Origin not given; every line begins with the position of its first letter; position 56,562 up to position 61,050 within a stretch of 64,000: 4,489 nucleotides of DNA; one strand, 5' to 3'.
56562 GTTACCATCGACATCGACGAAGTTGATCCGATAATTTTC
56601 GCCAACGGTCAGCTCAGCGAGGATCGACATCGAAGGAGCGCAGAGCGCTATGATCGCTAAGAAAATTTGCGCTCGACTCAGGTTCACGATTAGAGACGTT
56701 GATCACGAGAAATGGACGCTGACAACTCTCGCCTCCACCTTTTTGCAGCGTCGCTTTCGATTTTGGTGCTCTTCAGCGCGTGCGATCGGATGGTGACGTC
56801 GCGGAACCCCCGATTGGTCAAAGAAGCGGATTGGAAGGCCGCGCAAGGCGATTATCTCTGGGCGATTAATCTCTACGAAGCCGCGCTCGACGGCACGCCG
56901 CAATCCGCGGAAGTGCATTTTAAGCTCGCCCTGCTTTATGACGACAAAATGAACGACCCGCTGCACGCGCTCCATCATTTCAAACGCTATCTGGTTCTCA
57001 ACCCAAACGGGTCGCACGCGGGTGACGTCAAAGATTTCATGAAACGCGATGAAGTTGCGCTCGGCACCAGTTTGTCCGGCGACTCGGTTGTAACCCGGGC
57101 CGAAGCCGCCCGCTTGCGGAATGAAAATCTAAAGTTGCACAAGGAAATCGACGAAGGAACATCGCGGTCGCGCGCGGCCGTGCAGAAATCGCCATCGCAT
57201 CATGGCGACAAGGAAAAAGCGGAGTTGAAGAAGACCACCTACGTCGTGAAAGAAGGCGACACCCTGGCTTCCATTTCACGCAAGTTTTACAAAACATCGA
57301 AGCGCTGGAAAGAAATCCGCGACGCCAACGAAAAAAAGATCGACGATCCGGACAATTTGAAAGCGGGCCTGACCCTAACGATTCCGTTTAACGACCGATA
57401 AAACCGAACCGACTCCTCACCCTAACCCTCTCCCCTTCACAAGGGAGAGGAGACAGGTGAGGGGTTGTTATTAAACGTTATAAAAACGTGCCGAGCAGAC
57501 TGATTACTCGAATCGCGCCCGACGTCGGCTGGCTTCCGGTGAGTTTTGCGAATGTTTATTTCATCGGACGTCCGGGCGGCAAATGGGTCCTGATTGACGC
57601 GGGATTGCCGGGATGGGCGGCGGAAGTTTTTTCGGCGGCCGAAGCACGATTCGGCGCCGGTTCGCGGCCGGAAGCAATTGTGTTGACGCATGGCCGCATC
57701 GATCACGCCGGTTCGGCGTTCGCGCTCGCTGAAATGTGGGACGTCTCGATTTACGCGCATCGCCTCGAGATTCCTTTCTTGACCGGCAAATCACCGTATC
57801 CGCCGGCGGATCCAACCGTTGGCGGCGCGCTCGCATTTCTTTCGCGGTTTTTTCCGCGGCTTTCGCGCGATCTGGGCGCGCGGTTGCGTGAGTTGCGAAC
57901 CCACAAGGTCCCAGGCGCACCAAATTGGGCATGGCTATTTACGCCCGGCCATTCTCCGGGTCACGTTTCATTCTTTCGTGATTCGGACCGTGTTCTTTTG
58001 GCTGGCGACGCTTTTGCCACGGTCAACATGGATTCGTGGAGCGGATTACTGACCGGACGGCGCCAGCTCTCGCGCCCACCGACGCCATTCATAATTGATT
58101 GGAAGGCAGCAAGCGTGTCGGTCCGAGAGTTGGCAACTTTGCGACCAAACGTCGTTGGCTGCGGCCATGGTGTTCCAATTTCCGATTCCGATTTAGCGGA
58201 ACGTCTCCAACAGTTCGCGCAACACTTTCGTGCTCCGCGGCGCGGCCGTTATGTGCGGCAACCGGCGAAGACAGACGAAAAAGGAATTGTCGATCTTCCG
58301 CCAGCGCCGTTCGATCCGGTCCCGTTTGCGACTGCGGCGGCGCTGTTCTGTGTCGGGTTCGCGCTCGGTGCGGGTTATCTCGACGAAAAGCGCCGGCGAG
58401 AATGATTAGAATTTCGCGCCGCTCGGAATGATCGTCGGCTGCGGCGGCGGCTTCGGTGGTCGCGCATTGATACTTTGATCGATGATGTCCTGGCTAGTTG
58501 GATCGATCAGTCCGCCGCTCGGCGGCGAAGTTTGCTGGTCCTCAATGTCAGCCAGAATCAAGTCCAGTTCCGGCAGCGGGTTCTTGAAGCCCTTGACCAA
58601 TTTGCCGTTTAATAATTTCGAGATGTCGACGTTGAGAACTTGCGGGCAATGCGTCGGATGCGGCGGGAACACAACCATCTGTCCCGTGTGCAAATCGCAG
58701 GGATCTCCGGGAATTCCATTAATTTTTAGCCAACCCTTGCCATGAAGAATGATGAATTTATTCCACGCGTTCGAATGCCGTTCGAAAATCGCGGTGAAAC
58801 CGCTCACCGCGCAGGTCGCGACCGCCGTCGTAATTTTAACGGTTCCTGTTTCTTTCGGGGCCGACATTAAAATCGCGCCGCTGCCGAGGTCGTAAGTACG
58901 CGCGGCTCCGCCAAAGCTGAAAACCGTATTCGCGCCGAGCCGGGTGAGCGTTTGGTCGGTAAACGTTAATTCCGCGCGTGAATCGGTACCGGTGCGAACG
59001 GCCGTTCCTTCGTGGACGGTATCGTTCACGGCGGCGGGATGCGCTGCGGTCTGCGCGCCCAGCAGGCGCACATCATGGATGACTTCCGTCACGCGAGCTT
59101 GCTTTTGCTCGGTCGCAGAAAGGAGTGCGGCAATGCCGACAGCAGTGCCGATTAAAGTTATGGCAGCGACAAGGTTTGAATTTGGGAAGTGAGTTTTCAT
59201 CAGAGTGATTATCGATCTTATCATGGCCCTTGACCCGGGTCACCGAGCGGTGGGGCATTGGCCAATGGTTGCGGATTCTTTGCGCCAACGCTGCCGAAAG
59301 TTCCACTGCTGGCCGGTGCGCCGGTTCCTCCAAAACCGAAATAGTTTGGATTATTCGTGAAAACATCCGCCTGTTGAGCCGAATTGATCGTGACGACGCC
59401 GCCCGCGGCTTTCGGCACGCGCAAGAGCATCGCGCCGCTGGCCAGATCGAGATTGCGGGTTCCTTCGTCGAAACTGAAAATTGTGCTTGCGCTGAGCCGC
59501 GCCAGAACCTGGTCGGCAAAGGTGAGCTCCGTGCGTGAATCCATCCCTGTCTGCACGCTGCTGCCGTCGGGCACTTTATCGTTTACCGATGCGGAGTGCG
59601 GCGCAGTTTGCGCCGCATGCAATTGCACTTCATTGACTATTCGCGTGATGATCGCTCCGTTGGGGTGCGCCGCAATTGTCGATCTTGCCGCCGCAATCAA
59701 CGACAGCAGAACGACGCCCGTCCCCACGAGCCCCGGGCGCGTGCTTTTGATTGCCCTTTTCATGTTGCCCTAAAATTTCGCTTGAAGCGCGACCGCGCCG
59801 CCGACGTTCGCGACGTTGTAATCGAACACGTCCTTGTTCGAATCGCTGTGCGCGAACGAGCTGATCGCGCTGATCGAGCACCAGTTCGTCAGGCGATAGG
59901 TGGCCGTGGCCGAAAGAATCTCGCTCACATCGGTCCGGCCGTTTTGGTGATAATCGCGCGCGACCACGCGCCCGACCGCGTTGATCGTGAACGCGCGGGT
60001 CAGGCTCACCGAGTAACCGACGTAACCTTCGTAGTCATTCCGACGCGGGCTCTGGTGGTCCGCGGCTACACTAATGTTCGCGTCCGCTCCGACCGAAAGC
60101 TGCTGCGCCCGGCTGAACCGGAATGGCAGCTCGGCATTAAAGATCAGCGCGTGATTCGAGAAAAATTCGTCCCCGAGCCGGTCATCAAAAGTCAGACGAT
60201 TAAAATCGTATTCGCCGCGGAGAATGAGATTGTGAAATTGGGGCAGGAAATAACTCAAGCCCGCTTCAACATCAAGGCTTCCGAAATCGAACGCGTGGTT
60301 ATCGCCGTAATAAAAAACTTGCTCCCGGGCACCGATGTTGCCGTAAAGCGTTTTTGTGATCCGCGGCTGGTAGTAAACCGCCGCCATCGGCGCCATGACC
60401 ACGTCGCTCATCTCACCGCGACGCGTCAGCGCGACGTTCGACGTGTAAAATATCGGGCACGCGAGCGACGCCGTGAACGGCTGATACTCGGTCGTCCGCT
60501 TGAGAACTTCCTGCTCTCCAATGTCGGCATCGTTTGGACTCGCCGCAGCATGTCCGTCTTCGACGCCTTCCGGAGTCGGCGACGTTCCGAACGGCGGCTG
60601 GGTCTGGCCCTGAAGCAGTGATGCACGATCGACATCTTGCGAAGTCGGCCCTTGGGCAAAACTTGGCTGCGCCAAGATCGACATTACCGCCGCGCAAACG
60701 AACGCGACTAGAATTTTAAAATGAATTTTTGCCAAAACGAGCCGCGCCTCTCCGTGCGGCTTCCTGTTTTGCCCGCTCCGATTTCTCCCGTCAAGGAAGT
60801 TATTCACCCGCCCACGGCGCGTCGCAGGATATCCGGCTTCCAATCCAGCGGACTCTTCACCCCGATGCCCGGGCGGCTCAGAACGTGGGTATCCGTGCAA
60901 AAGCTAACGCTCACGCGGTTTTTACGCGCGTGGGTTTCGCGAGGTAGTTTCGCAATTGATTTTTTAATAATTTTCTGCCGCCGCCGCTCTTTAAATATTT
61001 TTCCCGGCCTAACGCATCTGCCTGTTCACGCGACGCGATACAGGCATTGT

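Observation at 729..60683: Hyper-abundant 10-mer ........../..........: an uptake-signal-like genomic word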

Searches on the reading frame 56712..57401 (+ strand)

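Call 29: search_protein_families(library=pfam, proteins=[window:56712-57401:+])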
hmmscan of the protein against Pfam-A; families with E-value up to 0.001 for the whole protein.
window:56712-57401:+ (229 aa): 3 families
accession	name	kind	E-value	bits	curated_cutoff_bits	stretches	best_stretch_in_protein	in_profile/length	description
PF01476.26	LysM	-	2.3e-11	43.9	20.9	1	177-225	1-43/43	LysM domain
PF13414.12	TPR_11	-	1e-05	25.5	26.8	1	44-76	6-38/42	TPR repeat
PF23472.1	LysM2_CERK1_LYK3_4_5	-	0.00042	20.6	27.4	1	174-225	5-54/56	LYK3/4/5 LysM2 domain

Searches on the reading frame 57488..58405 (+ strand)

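Call 29: search_protein_families(library=pfam, proteins=[window:57488-58405:+])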
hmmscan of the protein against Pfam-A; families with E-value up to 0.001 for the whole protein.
window:57488-58405:+ (305 aa): 2 families
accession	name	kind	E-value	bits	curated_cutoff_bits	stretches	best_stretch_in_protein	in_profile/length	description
PF00753.33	Lactamase_B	-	2.1e-30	106.5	22.7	1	18-227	3-196/196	Metallo-beta-lactamase superfamily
PF12706.13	Lactamase_B_2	-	0.00035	20.7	27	1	33-92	2-64/200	Beta-lactamase superfamily domain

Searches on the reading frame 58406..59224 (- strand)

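Call 29: search_protein_families(library=pfam, proteins=[window:58406-59224:-])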
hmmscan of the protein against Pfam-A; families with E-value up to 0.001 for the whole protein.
window:58406-59224:- (272 aa): 2 families
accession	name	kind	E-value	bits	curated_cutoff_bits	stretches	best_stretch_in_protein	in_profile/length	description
PF04773.18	FecR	-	9.4e-08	32.8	24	1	76-151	3-83/97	FecR protein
PF07883.17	Cupin_2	-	0.00032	20.8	27.2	0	142-193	9-55/70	Cupin domain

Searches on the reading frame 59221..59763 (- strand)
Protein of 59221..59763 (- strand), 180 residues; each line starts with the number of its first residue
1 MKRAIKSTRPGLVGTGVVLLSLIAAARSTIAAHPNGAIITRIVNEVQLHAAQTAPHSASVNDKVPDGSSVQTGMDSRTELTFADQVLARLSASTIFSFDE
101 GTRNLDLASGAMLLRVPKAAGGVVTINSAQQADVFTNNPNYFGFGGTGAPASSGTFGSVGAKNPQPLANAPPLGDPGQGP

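Call 29: search_protein_families(library=pfam, proteins=[window:59221-59763:-])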
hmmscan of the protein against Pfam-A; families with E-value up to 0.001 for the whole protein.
window:59221-59763:- (180 aa): 1 family
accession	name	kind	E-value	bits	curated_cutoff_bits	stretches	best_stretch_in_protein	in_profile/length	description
PF04773.18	FecR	-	7.1e-05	23.6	24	1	70-125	3-63/97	FecR protein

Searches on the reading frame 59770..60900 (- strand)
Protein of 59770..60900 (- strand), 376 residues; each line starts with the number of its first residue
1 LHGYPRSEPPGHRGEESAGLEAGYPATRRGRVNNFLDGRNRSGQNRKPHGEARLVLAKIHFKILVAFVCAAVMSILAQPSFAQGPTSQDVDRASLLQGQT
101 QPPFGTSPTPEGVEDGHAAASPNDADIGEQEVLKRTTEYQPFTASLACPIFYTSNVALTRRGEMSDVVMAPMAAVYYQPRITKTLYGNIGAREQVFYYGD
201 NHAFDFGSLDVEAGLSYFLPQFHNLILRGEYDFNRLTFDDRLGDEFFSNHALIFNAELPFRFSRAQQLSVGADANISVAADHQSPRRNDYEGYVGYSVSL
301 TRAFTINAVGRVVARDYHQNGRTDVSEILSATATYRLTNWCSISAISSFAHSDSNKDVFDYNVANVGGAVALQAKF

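Call 29: search_protein_families(library=pfam, proteins=[window:59770-60900:-])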
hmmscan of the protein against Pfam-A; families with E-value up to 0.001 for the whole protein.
window:59770-60900:- (376 aa): 1 family
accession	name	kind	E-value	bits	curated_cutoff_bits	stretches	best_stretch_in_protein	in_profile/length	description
PF10082.15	BBP2_2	-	1.4e-06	27.9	23.7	1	250-373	254-377/378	Putative beta-barrel porin 2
